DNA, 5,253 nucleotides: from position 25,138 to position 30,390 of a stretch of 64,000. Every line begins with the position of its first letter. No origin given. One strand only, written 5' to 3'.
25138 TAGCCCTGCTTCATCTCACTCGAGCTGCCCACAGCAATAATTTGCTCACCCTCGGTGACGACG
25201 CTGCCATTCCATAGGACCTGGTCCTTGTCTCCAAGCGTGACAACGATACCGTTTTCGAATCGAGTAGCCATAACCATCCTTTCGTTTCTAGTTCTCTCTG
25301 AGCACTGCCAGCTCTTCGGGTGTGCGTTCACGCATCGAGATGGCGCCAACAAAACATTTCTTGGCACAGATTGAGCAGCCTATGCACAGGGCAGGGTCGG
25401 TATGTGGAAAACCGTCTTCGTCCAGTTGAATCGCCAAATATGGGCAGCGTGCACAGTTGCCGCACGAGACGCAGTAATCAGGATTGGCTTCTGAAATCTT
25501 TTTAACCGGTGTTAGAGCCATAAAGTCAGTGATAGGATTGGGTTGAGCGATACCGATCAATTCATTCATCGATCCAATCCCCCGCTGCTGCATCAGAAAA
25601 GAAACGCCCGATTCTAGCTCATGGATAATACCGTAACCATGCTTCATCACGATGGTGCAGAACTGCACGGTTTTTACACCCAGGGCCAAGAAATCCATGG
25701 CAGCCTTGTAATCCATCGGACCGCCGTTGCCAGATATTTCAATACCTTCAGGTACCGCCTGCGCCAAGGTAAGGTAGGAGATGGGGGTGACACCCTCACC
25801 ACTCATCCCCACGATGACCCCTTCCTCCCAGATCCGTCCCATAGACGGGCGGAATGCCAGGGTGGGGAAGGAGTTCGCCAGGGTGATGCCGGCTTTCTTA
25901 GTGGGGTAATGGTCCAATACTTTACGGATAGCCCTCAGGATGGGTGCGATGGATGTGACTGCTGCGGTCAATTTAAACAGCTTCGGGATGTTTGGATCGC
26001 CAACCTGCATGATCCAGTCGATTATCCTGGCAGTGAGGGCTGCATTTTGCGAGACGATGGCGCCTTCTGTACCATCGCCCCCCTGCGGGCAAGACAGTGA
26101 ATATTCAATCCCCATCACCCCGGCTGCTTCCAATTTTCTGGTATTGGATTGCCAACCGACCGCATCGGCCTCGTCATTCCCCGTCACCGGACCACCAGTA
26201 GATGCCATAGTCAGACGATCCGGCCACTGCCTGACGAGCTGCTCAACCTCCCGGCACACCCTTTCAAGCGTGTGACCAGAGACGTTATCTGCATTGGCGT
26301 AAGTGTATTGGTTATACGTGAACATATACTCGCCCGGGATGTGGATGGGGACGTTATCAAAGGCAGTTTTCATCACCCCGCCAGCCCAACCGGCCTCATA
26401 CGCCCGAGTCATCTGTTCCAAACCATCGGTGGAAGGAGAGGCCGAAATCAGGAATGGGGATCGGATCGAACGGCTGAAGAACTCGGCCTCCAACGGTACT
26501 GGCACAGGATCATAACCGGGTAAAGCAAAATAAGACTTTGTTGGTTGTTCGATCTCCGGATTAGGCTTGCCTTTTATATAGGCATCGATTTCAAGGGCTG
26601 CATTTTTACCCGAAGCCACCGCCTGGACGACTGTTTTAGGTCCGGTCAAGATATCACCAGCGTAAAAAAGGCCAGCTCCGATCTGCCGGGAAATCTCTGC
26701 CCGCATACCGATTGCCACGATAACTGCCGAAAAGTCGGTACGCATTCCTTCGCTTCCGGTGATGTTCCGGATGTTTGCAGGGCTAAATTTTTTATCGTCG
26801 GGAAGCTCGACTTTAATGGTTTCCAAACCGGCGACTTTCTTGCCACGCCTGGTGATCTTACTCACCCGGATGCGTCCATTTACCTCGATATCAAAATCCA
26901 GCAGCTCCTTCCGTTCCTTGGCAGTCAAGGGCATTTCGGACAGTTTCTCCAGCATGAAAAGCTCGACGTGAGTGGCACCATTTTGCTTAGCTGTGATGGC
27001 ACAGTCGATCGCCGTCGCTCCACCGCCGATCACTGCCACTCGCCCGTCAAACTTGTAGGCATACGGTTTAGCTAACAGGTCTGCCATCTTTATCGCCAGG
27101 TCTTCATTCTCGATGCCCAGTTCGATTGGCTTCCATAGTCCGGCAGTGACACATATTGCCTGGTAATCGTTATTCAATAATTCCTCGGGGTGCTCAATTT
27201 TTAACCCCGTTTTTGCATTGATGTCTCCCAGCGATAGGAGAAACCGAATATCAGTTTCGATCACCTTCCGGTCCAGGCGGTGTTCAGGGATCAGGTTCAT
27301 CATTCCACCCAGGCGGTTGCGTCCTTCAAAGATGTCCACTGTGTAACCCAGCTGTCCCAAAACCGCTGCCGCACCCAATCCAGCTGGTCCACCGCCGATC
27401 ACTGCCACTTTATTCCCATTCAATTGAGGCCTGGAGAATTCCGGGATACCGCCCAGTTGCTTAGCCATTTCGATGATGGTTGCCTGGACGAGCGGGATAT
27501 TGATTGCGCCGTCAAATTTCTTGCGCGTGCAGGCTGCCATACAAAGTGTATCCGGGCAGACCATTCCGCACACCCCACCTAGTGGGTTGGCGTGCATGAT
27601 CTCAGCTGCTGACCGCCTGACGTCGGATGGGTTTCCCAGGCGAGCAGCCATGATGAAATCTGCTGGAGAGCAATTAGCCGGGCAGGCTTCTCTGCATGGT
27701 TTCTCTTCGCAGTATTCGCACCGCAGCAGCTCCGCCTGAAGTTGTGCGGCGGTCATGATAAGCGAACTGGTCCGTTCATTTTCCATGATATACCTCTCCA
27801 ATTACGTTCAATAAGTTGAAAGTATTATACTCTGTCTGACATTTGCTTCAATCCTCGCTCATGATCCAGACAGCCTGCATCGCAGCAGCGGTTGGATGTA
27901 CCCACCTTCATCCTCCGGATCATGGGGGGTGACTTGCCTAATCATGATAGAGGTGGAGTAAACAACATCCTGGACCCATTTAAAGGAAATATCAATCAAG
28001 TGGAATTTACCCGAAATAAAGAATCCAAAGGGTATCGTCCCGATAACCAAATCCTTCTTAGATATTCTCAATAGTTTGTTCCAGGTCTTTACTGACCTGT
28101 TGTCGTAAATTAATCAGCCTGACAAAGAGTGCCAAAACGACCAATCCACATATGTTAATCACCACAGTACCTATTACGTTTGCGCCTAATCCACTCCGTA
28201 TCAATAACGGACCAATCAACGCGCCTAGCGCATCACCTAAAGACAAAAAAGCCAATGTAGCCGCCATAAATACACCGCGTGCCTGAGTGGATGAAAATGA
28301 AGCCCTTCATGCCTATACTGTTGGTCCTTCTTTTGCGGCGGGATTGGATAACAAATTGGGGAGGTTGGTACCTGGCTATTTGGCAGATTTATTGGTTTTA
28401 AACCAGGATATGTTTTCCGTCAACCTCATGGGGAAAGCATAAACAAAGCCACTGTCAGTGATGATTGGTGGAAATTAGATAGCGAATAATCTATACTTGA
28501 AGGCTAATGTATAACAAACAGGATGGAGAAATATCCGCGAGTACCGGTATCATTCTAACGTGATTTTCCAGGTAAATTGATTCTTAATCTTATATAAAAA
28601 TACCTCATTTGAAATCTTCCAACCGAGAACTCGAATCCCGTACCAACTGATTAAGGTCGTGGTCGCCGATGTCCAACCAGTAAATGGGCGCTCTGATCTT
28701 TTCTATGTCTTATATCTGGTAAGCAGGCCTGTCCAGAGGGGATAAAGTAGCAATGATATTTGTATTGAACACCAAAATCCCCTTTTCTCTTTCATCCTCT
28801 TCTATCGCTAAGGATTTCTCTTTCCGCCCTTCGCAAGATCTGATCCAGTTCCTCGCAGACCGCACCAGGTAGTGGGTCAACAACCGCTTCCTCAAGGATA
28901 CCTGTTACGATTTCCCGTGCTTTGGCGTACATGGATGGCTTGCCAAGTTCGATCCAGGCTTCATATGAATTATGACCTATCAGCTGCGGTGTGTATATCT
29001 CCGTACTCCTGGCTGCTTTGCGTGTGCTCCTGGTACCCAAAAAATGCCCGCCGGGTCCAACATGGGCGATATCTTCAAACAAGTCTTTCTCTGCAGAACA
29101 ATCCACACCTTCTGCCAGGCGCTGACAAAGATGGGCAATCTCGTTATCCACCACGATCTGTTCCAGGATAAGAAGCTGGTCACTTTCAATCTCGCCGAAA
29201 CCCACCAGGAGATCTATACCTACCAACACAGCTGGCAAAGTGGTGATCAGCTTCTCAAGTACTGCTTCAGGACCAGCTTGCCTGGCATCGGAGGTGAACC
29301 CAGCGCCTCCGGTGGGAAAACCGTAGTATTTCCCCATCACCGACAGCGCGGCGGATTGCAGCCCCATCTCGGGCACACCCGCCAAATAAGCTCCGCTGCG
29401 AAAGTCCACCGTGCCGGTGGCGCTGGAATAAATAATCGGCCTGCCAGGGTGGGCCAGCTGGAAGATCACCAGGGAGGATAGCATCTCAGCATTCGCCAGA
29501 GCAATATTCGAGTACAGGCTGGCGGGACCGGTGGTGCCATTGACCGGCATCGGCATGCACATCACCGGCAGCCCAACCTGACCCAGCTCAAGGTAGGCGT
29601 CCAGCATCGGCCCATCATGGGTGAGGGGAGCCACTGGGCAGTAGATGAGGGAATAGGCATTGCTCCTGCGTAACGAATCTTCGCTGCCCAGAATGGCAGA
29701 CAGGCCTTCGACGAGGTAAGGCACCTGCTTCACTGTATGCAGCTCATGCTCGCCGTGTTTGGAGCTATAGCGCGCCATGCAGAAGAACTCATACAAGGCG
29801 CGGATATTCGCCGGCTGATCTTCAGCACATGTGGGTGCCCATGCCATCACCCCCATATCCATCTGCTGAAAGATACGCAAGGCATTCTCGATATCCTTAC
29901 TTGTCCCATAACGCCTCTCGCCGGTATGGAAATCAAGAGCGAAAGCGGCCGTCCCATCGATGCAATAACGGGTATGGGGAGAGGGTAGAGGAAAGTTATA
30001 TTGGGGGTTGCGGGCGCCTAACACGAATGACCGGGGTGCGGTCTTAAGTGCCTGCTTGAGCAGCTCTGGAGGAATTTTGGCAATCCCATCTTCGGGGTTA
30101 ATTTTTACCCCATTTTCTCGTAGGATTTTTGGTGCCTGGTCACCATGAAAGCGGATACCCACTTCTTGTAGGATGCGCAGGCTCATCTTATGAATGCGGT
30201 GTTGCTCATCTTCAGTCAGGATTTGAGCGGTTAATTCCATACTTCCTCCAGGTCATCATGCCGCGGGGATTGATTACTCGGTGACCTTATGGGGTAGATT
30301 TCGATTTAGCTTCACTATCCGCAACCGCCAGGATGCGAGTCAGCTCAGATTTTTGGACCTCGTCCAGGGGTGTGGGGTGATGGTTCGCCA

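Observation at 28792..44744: Four tandem non-Pyl MttB-superfamily genes wired into an Opp/Dpp-type importer operon with a saccharopine-DH-family enzyme and a SARP-AAA-TPR regulator, with no corrinoid partner in sight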

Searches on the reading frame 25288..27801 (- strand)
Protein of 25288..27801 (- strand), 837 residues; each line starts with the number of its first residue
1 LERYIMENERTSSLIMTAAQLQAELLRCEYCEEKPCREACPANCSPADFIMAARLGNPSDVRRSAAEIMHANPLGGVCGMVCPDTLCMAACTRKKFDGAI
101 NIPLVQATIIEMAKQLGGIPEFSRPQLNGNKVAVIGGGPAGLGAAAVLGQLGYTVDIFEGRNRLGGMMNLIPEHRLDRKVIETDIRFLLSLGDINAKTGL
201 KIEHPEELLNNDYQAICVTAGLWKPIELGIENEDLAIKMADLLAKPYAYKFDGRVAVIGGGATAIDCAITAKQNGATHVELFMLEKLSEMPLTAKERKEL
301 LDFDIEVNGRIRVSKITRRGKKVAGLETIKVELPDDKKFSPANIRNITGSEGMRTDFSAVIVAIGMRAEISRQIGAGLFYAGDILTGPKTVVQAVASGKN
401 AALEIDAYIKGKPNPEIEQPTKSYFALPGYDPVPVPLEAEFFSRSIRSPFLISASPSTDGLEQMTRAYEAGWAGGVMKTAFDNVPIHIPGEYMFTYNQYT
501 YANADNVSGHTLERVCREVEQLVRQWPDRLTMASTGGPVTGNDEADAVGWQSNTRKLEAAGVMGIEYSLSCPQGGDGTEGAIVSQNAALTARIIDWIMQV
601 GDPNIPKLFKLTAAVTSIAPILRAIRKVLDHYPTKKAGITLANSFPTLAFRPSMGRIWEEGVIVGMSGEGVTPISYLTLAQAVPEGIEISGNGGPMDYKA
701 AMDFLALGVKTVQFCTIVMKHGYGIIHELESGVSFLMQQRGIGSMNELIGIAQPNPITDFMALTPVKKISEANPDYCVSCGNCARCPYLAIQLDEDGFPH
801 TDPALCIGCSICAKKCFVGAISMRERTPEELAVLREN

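Call 6: search_protein_families(library=pfam, proteins=[window:25288-27801:-], max_evalue=0.001)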
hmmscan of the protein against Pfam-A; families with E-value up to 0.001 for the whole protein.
window:25288-27801:- (837 aa): 13 families
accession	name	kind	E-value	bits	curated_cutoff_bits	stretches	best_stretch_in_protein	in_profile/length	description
PF07992.20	Pyr_redox_2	-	4.4e-16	59.6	26.1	1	131-373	2-244/291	Pyridine nucleotide-disulphide oxidoreductase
PF14691.11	Fer4_20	-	6.3e-16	58.6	25.8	1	13-115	9-110/113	Dihydroprymidine dehydrogenase domain II, 4Fe-4S cluster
PF13450.12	NAD_binding_8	-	1.3e-09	38.6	21.9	1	134-170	1-37/68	NAD(P)-binding Rossmann-like domain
PF00070.33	Pyr_redox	-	6.2e-08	33.5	22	0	131-189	1-59/82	Pyridine nucleotide-disulphide oxidoreductase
PF13738.12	Pyr_redox_3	-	1.2e-06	28.5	30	0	224-286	137-197/305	Pyridine nucleotide-disulphide oxidoreductase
PF03486.20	HI0933_like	-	6.7e-06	26.2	50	1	131-165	2-36/244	HI0933-like protein Rossmann domain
PF14697.11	Fer4_21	-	4.1e-05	24.1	35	1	773-823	4-59/59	4Fe-4S dicluster domain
PF01262.27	AlaDh_PNT_C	-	4.2e-05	23.5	23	0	127-162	26-61/214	Alanine dehydrogenase/PNT, C-terminal domain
PF12831.13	FAD_oxidored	-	5e-05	23.2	27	0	132-168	2-38/416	FAD dependent oxidoreductase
PF00037.32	Fer4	-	0.00017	21.7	21.1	1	801-822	3-24/24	4Fe-4S binding domain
PF13187.11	Fer4_9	-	0.0002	21.7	27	1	776-821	1-52/52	4Fe-4S dicluster domain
PF01134.28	GIDA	-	0.00062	19.4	22.1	0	131-159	1-29/391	Glucose inhibited division protein A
PF01593.30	Amino_oxidase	-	0.00069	19.4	19.8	0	140-168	2-30/443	Flavin containing amine oxidoreductase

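Call 63: search_protein_families(library=pfam, proteins=[window:25288-27801:-], max_evalue=0.1)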
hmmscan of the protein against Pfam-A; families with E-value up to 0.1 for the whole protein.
window:25288-27801:- (837 aa): 20 families
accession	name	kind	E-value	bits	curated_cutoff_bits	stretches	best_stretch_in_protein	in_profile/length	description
PF07992.20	Pyr_redox_2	-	4.4e-16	59.6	26.1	1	131-373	2-244/291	Pyridine nucleotide-disulphide oxidoreductase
PF14691.11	Fer4_20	-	6.3e-16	58.6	25.8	1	13-115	9-110/113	Dihydroprymidine dehydrogenase domain II, 4Fe-4S cluster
PF13450.12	NAD_binding_8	-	1.3e-09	38.6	21.9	1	134-170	1-37/68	NAD(P)-binding Rossmann-like domain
PF00070.33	Pyr_redox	-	6.2e-08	33.5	22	1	131-189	1-59/82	Pyridine nucleotide-disulphide oxidoreductase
PF13738.12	Pyr_redox_3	-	1.2e-06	28.5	30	2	224-286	137-197/305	Pyridine nucleotide-disulphide oxidoreductase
PF03486.20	HI0933_like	-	6.7e-06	26.2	50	1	131-165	2-36/244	HI0933-like protein Rossmann domain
PF14697.11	Fer4_21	-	4.1e-05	24.1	35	1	773-823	4-59/59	4Fe-4S dicluster domain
PF01262.27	AlaDh_PNT_C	-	4.2e-05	23.5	23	1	127-162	26-61/214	Alanine dehydrogenase/PNT, C-terminal domain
PF12831.13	FAD_oxidored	-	5e-05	23.2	27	1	132-168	2-38/416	FAD dependent oxidoreductase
PF00037.32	Fer4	-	0.00017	21.7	21.1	1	801-822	3-24/24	4Fe-4S binding domain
PF13187.11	Fer4_9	-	0.0002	21.7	27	1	776-821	1-52/52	4Fe-4S dicluster domain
PF01134.28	GIDA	-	0.00062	19.4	22.1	1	131-159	1-29/391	Glucose inhibited division protein A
PF01593.30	Amino_oxidase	-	0.00069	19.4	19.8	1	140-168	2-30/443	Flavin containing amine oxidoreductase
PF12838.12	Fer4_7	-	0.0026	18.6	27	1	806-829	2-25/52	4Fe-4S dicluster domain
PF01180.27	DHO_dh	-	0.0042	16.7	27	1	562-734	120-288/291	Dihydroorotate dehydrogenase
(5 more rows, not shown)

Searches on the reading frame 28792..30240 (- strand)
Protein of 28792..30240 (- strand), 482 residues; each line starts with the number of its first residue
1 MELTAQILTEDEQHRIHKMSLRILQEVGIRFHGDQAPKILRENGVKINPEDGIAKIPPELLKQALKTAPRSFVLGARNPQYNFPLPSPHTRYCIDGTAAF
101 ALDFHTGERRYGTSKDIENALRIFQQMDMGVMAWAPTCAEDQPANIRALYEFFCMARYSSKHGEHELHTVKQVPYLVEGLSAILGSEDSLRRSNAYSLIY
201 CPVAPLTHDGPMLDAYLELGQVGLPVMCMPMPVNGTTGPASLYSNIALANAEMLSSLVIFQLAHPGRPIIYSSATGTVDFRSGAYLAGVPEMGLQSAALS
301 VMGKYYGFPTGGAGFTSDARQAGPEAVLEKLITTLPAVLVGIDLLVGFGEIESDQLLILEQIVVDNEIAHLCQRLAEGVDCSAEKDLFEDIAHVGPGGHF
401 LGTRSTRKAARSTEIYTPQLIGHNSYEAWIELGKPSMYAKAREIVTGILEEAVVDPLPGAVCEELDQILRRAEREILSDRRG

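Call 3: search_protein_families(library=pfam, proteins=[window:28792-30240:-])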
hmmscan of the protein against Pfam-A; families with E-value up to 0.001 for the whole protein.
window:28792-30240:- (482 aa): 1 family
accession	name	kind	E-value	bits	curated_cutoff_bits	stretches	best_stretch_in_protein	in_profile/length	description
PF06253.16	MTTB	-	3.5e-80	269.8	25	1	5-475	31-498/500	Trimethylamine methyltransferase (MTTB)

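Call 4: search_protein_families(library=ncbifam, proteins=[window:28792-30240:-])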
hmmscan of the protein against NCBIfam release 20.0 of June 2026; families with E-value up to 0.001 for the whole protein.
window:28792-30240:- (482 aa): 1 family
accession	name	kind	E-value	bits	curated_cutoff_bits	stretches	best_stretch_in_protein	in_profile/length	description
TIGR02369.2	trimeth_pyl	equivalog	5.9e-104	348.2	525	1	5-473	3-469/469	[trimethylamine--corrinoid protein] Co-methyltransferase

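Call 10: search_solved_structures(query=window:28792-30240:-, max_evalue=0.001)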
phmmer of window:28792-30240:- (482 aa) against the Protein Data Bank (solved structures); distinct sequences matched with E-value up to 0.001: 5.
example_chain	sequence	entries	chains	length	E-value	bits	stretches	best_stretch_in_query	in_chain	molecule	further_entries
7xcl_A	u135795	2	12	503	2.6e-58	201.1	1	6-474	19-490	Trimethylamine methyltransferase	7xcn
7xcm_A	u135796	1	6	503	3e-58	200.9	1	6-474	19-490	Trimethylamine methyltransferase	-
9yce_A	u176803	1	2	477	1.3e-56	195.4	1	6-445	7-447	Glycine betaine methyltransferase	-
2qne_A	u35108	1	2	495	1.5e-56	195.2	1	6-445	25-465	Putative methyltransferase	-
4yyc_A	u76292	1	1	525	1.8e-36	129.1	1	6-471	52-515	Putative trimethylamine methyltransferase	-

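Call 32: search_solved_structures(query=window:28792-30240:-, max_evalue=0.001, show_alignments=5)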
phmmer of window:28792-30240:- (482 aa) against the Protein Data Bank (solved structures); distinct sequences matched with E-value up to 0.001: 5.
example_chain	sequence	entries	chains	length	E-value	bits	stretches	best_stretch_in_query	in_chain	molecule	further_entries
7xcl_A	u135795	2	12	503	2.6e-58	201.1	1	6-474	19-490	Trimethylamine methyltransferase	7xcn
7xcm_A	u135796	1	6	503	3e-58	200.9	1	6-474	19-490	Trimethylamine methyltransferase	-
9yce_A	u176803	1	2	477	1.3e-56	195.4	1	6-445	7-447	Glycine betaine methyltransferase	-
2qne_A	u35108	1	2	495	1.5e-56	195.2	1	6-445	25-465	Putative methyltransferase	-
4yyc_A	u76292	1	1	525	1.8e-36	129.1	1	6-471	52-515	Putative trimethylamine methyltransferase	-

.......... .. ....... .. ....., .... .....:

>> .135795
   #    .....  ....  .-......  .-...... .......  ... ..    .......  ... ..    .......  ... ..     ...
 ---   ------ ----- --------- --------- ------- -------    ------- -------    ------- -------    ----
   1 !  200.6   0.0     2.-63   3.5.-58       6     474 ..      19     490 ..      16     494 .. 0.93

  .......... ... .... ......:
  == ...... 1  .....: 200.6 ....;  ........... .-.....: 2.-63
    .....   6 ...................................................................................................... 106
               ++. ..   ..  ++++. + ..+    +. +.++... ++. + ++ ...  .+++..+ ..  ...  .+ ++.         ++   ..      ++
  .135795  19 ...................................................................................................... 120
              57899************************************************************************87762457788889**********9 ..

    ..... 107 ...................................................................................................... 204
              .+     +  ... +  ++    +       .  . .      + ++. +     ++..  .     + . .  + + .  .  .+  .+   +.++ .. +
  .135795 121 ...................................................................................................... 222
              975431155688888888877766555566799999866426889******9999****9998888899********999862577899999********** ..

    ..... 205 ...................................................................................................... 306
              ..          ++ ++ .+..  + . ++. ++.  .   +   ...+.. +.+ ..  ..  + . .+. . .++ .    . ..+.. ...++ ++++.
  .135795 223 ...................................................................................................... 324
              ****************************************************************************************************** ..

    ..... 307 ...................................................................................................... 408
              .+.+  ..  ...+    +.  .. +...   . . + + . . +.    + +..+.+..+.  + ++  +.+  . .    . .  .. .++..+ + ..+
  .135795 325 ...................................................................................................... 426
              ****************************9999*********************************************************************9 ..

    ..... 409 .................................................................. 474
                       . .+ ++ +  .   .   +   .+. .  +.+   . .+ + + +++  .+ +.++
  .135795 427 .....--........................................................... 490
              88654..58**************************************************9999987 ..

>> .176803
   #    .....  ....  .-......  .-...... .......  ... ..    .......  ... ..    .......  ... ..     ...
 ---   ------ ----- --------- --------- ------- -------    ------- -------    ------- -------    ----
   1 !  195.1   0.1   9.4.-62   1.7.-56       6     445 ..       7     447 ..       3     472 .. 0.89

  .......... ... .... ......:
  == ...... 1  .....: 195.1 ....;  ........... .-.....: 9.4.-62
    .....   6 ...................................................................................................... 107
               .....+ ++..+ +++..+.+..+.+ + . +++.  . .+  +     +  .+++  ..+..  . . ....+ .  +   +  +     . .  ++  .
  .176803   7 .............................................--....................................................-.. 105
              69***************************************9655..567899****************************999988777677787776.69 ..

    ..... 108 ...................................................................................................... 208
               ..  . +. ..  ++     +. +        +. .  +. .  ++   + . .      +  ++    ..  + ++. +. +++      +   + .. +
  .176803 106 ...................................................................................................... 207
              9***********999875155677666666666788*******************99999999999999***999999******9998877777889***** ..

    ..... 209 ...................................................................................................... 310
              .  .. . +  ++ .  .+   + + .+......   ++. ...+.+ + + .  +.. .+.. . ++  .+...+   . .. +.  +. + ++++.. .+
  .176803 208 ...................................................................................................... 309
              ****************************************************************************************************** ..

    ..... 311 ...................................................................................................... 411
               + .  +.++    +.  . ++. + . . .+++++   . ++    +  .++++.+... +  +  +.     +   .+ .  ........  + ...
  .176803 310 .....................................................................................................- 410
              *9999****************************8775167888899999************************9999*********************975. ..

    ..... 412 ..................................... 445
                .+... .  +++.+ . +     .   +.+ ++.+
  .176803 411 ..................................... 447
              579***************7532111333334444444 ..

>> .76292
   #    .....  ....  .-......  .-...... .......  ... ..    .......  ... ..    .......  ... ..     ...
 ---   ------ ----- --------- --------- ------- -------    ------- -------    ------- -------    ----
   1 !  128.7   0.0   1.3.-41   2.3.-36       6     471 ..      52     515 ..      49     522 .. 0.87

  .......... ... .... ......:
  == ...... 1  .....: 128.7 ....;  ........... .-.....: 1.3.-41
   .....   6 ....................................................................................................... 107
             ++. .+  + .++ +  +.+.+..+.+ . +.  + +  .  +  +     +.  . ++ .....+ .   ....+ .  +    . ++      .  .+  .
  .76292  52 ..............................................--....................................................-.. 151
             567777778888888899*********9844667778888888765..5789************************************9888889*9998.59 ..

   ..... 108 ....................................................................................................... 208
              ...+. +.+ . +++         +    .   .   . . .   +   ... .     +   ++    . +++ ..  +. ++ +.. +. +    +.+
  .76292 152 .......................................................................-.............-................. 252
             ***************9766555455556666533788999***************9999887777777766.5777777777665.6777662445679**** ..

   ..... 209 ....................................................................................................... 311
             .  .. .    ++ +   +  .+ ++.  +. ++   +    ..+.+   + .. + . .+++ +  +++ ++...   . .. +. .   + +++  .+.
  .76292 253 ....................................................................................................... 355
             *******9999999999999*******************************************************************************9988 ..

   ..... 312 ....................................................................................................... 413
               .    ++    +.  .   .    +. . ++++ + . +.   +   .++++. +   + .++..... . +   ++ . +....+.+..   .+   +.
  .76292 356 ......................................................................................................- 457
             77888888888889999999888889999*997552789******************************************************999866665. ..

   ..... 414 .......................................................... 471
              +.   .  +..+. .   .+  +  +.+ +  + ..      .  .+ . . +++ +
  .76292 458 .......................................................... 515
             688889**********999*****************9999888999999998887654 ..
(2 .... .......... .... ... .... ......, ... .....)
